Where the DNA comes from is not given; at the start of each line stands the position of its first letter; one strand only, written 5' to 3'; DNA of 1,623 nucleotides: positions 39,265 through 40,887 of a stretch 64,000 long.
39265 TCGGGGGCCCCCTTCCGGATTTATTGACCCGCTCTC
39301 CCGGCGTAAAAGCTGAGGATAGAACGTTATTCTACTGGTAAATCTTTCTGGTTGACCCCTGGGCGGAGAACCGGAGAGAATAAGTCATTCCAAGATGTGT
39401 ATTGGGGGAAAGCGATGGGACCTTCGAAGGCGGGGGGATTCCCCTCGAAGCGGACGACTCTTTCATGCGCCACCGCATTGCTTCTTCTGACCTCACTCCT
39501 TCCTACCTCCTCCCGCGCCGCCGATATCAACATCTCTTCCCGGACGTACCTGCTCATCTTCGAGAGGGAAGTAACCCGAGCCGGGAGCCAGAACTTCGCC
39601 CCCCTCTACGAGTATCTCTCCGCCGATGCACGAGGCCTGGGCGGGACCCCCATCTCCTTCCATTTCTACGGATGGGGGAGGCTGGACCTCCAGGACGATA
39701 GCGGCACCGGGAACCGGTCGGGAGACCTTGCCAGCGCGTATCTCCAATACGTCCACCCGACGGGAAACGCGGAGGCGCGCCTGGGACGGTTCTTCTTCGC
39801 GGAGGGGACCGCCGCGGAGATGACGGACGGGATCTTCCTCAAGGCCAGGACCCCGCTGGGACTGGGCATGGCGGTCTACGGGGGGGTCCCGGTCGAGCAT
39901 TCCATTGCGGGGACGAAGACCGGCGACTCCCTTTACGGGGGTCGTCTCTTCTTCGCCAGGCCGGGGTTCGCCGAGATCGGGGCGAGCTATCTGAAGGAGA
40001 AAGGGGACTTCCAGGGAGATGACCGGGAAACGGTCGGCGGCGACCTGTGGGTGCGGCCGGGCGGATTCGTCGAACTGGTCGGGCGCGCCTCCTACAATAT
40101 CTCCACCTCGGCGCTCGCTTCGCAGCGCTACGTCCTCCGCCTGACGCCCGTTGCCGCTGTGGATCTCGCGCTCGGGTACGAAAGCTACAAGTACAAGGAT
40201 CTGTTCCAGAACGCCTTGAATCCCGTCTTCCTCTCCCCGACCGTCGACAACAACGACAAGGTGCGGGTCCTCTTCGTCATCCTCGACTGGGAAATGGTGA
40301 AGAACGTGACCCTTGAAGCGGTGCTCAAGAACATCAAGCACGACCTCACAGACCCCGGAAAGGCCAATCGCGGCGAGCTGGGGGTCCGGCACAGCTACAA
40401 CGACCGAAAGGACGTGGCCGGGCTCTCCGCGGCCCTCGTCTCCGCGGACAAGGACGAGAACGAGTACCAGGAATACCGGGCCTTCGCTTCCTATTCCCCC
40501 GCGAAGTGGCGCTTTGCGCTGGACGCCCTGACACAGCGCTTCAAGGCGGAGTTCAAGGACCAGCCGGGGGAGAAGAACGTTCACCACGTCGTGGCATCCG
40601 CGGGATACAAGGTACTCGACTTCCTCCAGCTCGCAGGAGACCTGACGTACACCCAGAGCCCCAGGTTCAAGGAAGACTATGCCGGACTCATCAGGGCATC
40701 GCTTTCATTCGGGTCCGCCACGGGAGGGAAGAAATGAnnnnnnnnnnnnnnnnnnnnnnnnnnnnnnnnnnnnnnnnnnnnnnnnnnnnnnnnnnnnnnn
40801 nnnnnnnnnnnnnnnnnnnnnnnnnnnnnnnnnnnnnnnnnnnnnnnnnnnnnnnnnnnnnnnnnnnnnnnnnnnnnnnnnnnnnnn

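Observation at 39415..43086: Candidate porin-cytochrome (Pcc-type) extracellular electron-transfer conduit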

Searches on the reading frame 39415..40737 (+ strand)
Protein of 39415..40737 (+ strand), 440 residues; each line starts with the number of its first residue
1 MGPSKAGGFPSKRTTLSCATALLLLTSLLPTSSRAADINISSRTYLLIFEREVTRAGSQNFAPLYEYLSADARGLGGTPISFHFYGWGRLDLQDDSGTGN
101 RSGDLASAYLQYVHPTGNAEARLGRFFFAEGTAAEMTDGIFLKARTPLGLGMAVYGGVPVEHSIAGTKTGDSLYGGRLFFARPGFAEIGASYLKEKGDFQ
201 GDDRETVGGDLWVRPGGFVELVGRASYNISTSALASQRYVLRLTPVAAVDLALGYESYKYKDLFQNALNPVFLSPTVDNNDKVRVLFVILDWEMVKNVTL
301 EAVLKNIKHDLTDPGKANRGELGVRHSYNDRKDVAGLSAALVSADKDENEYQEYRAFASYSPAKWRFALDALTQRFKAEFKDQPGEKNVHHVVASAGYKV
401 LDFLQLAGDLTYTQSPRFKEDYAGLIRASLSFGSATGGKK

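Call 4: search_protein_families(library=pfam, proteins=[window:39415-40737:+], max_evalue=1)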
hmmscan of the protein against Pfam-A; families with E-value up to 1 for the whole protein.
window:39415-40737:+ (440 aa): 0 families

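Call 5: search_protein_families(library=ncbifam, proteins=[window:39415-40737:+], max_evalue=1)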
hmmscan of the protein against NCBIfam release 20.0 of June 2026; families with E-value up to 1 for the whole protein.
window:39415-40737:+ (440 aa): 0 families

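Call 8: find_homologous_proteins(query=window:39415-40737:+, max_evalue=0.001)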
Query window:39415-40737:+ (440 aa): 473 proteins with E <= 0.001 among 8000 candidates; the best 120 are listed.
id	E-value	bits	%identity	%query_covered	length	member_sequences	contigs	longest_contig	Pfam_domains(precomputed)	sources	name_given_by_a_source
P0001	7.0e-293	989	100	100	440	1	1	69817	-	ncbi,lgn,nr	ncbi:MAG: hypothetical protein HZA60_02140 [Deltaproteobacteria bacterium]|nr:hypothetical protein [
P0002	1.1e-197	675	67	100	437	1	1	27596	-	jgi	jgi:hypothetical protein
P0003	1.1e-195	668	66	100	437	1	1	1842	-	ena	-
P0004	2.7e-195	667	66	100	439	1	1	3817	-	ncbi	-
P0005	1.5e-193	661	69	97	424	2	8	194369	-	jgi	jgi:hypothetical protein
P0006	7.5e-193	659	68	94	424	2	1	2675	-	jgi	jgi:hypothetical protein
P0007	4.8e-192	657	65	100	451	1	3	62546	-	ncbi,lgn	-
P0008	6.1e-192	656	66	100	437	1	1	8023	-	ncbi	-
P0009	1.1e-191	655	67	100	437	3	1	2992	-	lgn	-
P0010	1.2e-191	655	68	93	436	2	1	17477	-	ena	-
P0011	4.1e-191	653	68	92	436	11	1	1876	-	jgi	jgi:hypothetical protein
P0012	5.4e-191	653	68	93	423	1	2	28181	-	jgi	jgi:hypothetical protein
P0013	7.3e-191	653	57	92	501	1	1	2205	-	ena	-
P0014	1.3e-190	652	66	100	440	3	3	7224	-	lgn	-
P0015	1.9e-190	651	68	97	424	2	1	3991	-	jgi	jgi:hypothetical protein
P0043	6.8e-184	630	63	100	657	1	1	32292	PF00691.26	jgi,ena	-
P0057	2.6e-181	621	65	92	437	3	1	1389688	-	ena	-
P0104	2.3e-172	592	62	93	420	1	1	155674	-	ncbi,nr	ncbi:MAG: hypothetical protein HY896_10250 [Deltaproteobacteria bacterium]|nr:hypothetical protein [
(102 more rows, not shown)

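Call 12: find_encoding_contigs(protein=P0057, flank=8000, max_places=2)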
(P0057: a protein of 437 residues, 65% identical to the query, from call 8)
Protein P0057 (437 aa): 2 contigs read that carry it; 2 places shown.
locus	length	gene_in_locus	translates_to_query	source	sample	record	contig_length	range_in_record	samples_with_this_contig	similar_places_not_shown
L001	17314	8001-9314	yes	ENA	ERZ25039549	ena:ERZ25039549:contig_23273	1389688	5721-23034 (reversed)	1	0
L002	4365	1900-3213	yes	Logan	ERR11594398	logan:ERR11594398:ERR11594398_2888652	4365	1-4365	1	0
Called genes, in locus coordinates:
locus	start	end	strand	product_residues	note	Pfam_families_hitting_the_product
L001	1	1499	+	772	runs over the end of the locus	PF21305:type_II_gspD_N0, PF03958:Secretin_N, PF00263:Secretin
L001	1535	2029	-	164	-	PF00578:AhpC-TSA, PF08534:Redoxin, PF00085:Thioredoxin (weak), PF13098:Thioredoxin_2, PF13905:Thioredoxin_8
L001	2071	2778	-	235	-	PF02683:DsbD_TM, PF13386:DsbD_2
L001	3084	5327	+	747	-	PF00989:PAS, PF08448:PAS_4, PF13426:PAS_9, PF00989:PAS, PF08448:PAS_4, PF13426:PAS_9, PF00989:PAS, PF08448:PAS_4, +7 more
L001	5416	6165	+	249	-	-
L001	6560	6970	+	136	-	PF02719:Polysacc_synt_2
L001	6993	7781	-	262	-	PF10411:DsbC_N (faint), PF13098:Thioredoxin_2, PF13462:Thioredoxin_4, PF01323:DSBA (faint)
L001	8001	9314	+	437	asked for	-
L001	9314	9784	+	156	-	-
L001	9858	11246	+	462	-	PF02085:Cytochrom_CIII (faint), PF14522:Cytochrome_C7 (faint), PF14537:Cytochrom_c3_2 (faint)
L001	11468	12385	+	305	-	PF13487:HD_5, PF01966:HD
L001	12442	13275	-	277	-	PF00149:Metallophos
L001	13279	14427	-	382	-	PF00149:Metallophos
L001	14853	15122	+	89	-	PF09723:Zn_ribbon_8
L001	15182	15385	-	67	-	-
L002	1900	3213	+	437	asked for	-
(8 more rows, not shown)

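Call 13: find_encoding_contigs(protein=P0043, flank=6000, max_places=1)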
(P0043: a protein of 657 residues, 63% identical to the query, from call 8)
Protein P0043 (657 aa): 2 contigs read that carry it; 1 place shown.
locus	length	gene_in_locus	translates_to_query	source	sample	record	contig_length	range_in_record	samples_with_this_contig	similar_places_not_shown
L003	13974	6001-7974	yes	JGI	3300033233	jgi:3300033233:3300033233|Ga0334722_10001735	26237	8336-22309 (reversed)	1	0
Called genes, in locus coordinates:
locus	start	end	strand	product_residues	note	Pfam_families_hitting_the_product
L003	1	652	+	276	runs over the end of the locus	PF01135:PCMT, PF01209:Ubie_methyltran, PF06325:PrmA, PF13489:Methyltransf_23, PF13847:Methyltransf_31, PF08241:Methyltransf_11, PF08242:Methyltransf_12, PF13649:Methyltransf_25, +4 more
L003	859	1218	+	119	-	-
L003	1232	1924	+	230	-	PF09335:VTT_dom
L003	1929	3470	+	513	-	PF13738:Pyr_redox_3 (faint), PF01134:GIDA, PF01262:AlaDh_PNT_C (faint), PF03486:HI0933_like (faint), PF07992:Pyr_redox_2, PF12831:FAD_oxidored (weak), PF00070:Pyr_redox, PF02852:Pyr_redox_dim, +1 more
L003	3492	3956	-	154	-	PF08534:Redoxin, PF00578:AhpC-TSA, PF00085:Thioredoxin, PF13098:Thioredoxin_2, PF13905:Thioredoxin_8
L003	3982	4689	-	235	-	PF02683:DsbD_TM, PF13386:DsbD_2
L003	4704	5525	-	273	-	PF13098:Thioredoxin_2, PF13462:Thioredoxin_4 (faint)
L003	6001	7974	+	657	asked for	PF00691:OmpA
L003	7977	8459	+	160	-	-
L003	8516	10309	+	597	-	PF14522:Cytochrome_C7 (faint), PF14537:Cytochrom_c3_2 (faint), PF22113:Mtrc-MtrF_II-IV_dom (faint)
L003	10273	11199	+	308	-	PF00892:EamA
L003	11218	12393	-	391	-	PF00155:Aminotran_1_2, PF01041:DegT_DnrJ_EryC1 (weak)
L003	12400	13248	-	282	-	PF00149:Metallophos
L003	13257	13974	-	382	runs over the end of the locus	PF00149:Metallophos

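Call 14: find_encoding_contigs(protein=P0104, flank=6000, max_places=1)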
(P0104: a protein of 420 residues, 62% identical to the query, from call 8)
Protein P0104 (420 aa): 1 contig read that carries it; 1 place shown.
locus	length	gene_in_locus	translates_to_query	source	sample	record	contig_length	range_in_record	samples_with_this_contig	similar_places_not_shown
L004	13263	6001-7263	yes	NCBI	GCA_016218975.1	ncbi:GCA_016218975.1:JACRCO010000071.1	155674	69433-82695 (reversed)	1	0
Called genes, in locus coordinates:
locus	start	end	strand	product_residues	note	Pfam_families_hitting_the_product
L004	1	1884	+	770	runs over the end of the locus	PF01590:GAF (faint), PF13185:GAF_2 (faint), PF08447:PAS_3, PF00512:HisKA, PF02518:HATPase_c, PF00072:Response_reg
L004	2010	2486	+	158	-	-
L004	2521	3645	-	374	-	-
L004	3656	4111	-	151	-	PF00578:AhpC-TSA, PF08534:Redoxin, PF00085:Thioredoxin, PF13098:Thioredoxin_2, PF13905:Thioredoxin_8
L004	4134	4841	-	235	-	PF02683:DsbD_TM, PF13386:DsbD_2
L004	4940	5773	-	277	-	PF13098:Thioredoxin_2, PF13462:Thioredoxin_4 (weak), PF01323:DSBA (faint)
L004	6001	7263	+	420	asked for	-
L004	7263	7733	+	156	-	-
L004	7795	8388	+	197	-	-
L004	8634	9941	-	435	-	PF00155:Aminotran_1_2, PF01041:DegT_DnrJ_EryC1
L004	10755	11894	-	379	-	PF00149:Metallophos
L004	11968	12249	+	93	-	PF09723:Zn_ribbon_8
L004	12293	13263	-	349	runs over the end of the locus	PF00155:Aminotran_1_2, PF01212:Beta_elim_lyase, PF01041:DegT_DnrJ_EryC1 (faint)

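Call 15: predict_structure(alignment_id=A1)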
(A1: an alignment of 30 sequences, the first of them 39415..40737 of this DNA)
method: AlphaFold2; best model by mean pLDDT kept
length: 440 residues; sequences in the alignment: 30
mean_pLDDT: 77.9   pTM: 0.68
mean pLDDT of the five models: 77.9, 74.7, 74.4, 74.3, 66.7
residues with pLDDT >= 90: 153; 70-90: 170; 50-70: 61; < 50: 56
segments of 3 or more residues with pLDDT < 50: 1-12, 26-33, 96-103, 162-168, 261-277, 437-440
pLDDT, mean of each block of 10 residues (from residue 1): 32 57 50 62 83 74 79 76 76 53 63 87 87 85 92 88 46 90 85 75 83 89 90 86 93 86 32 46 89 95 92 80 95 94 83 95 94 86 71 94 90 83 89 56
secondary structure, 60 per line:
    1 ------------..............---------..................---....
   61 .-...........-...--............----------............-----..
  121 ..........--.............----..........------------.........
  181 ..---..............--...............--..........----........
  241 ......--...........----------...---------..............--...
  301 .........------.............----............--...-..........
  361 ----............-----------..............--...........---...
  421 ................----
elements in order: H13-26 E36-53 E57-61 E63-73 E80-91 E102-113 E119-130 E133-145 E150-159 E172-182 E186-199 E202-216 E219-228 E233-246 E249-259 E282-295 E298-309 E316-328 E333-344 E351-360 E365-376 E388-401 E404-414 E418-436

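Call 31: search_protein_representatives(alignment_id=A1)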
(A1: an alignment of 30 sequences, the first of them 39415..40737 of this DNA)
Query: 30 sequences, 437 profile positions. Proteins with E-value up to 0.001 (for the whole library): 675; up to 1e-10: 386; up to 1e-30: 157. The best 150 are listed.
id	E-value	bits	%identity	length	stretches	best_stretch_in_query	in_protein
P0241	1.2e-201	686.3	-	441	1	1-437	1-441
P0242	3.3e-198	674.9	-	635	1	17-432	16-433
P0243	8.0e-154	528.6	-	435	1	11-436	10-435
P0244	1.4e-153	527.8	-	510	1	34-436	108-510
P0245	4.0e-125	434.0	-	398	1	21-406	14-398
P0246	8.6e-122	423.1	-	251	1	1-252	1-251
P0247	1.2e-116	406.2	-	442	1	17-436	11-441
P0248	3.6e-112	391.4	-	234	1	207-437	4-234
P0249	7.3e-112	390.3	-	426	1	19-436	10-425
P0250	1.4e-107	376.2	-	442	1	22-429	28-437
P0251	4.7e-93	328.4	-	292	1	134-386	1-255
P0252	1.5e-85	303.6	-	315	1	96-315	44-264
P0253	9.9e-84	297.6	-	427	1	20-436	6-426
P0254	1.8e-72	260.5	-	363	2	296-431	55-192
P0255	4.1e-72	259.4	-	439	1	17-435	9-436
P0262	1.4e-65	237.9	-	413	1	22-432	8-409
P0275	5.9e-61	222.6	-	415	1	13-430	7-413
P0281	4.9e-60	219.6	-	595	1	26-429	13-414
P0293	5.8e-54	199.6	-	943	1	17-430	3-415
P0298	1.1e-52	195.3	-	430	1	18-430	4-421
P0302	2.4e-51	190.9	-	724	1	20-430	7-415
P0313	1.1e-47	178.8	-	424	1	11-430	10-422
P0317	1.0e-46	175.6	-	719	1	14-430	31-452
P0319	2.8e-46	174.2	-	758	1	28-431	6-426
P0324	1.8e-45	171.6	-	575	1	38-429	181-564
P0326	1.8e-44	168.2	-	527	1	35-429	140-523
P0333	7.5e-42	159.6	-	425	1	19-427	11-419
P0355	5.7e-38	146.8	-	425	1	8-429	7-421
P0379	1.5e-34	135.6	-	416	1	20-430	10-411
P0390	2.7e-31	124.8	-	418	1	22-429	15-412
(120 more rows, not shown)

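Call 32: list_cluster_members(proteins=[P0247, P0255, P0262, P0275, P0298, P0313, P0333, P0355, P0379, P0390])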
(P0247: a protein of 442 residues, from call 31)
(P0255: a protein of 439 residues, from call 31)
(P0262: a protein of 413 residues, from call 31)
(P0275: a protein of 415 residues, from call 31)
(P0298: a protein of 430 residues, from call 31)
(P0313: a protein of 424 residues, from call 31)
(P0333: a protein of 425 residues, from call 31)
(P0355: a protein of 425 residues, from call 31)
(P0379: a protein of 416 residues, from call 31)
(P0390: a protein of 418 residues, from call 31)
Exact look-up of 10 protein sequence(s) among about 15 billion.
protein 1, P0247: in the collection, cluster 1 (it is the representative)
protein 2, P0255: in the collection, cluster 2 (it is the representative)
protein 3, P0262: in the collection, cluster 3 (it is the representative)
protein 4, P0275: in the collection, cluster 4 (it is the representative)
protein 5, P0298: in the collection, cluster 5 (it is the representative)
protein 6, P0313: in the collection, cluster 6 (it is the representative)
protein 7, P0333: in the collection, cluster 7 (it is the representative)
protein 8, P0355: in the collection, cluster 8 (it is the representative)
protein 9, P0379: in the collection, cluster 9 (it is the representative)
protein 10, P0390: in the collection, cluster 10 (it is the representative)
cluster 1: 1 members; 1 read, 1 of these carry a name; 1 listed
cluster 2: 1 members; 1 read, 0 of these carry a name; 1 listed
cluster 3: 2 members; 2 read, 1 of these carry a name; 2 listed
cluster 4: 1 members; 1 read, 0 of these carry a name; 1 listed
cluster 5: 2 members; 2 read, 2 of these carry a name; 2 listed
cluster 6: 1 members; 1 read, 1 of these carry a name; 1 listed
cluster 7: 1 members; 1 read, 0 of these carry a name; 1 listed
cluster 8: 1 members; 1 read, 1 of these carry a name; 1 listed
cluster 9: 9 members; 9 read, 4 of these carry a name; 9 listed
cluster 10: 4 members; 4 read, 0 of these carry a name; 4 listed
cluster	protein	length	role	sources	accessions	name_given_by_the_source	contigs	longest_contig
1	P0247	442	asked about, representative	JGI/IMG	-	hypothetical protein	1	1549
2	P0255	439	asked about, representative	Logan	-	-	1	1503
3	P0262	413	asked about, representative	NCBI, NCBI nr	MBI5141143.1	MAG: hypothetical protein HZA20_02980 [Nitrospirae bacterium] | hypothetical protein [Nitrospirota bacterium]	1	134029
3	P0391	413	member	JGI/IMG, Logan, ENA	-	-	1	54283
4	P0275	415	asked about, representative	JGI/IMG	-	-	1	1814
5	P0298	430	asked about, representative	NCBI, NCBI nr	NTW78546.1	MAG: hypothetical protein HGB32_00170 [Geobacteraceae bacterium] | hypothetical protein [Geobacteraceae bacterium]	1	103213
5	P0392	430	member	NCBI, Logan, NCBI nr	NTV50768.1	MAG: hypothetical protein HGA20_14145 [Geobacteraceae bacterium] | hypothetical protein [Geobacteraceae bacterium]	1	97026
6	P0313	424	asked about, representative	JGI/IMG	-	hypothetical protein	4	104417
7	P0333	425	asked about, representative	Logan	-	-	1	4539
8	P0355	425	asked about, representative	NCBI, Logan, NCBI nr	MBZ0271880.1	hypothetical protein K8I61_07565 [bacterium] | hypothetical protein [bacterium]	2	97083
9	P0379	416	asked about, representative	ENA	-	-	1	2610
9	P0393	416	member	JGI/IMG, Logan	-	hypothetical protein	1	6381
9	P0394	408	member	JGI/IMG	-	hypothetical protein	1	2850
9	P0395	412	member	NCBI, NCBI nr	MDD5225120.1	MAG: hypothetical protein PHE84_14145, partial [bacterium] | hypothetical protein [bacterium]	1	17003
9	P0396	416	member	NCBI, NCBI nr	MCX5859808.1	MAG: hypothetical protein NT056_07940 [Proteobacteria bacterium] | hypothetical protein [Pseudomonadota bacterium]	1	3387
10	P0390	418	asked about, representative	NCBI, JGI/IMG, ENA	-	-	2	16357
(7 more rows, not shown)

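Call 33: find_encoding_contigs(protein=P0298, flank=7000, max_places=1)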
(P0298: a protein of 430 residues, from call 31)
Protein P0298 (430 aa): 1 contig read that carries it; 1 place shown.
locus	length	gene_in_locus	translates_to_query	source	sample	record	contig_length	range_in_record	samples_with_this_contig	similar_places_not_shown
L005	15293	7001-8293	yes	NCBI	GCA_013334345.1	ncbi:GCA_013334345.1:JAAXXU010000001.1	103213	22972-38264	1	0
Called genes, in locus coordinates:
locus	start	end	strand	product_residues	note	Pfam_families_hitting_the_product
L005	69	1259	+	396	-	PF14522:Cytochrome_C7 (faint), PF14537:Cytochrom_c3_2 (faint), PF22113:Mtrc-MtrF_II-IV_dom (faint), PF13435:Cytochrome_C554 (weak)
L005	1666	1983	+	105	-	PF01844:HNH, PF13395:HNH_4 (weak), PF14279:HNH_5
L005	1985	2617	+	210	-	PF00702:Hydrolase, PF13419:HAD_2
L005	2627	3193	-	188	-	PF00857:Isochorismatase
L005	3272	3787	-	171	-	PF00578:AhpC-TSA, PF08534:Redoxin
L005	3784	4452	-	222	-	PF00293:NUDIX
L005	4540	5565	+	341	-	PF13506:Glyco_transf_21 (weak), PF13641:Glyco_tranf_2_3, PF00535:Glycos_transf_2, PF10111:Glyco_tranf_2_2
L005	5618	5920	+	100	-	PF10052:DUF2288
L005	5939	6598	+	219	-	PF04337:DUF480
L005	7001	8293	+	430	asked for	-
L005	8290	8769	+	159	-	-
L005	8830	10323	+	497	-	-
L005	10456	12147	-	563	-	PF13167:GTP-bdg_N, PF16360:GTP-bdg_M, PF00025:Arf (faint), PF00350:Dynamin_N (faint), PF01926:MMR_HSR1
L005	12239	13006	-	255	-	PF00106:adh_short, PF13561:adh_short_C2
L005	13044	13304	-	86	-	-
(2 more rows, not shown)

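Call 34: find_encoding_contigs(protein=P0262, flank=7000, max_places=1)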
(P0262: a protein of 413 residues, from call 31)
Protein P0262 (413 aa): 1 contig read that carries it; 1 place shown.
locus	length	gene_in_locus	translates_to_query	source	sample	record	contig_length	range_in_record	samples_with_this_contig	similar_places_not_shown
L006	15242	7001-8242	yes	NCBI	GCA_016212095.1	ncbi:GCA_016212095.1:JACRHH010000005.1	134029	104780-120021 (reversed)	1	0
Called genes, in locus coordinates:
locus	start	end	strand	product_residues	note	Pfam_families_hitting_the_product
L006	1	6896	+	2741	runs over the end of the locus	PF06739:SBBP (faint), PF25833:Fn3_SaeA_3rd (faint), PF07622:DUF1583, PF10102:DUF2341, PF00041:fn3 (weak)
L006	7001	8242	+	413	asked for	-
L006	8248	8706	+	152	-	-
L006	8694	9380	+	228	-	-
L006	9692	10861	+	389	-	PF07396:Porin_O_P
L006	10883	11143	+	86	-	-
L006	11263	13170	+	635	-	PF14522:Cytochrome_C7 (faint)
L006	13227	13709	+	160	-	PF04246:RseC_MucC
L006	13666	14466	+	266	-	PF14256:YwiC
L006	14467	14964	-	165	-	PF00588:SpoU_methylase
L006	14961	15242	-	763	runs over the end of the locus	PF23139:OB_YrrC, PF14490:HHH_RecD2, PF13245:AAA_19, PF13604:AAA_30, PF05127:NAT10_TcmA_helicase (weak), PF18335:SH3_13, PF01443:Viral_helicase1 (weak), PF13538:UvrD_C_2, +2 more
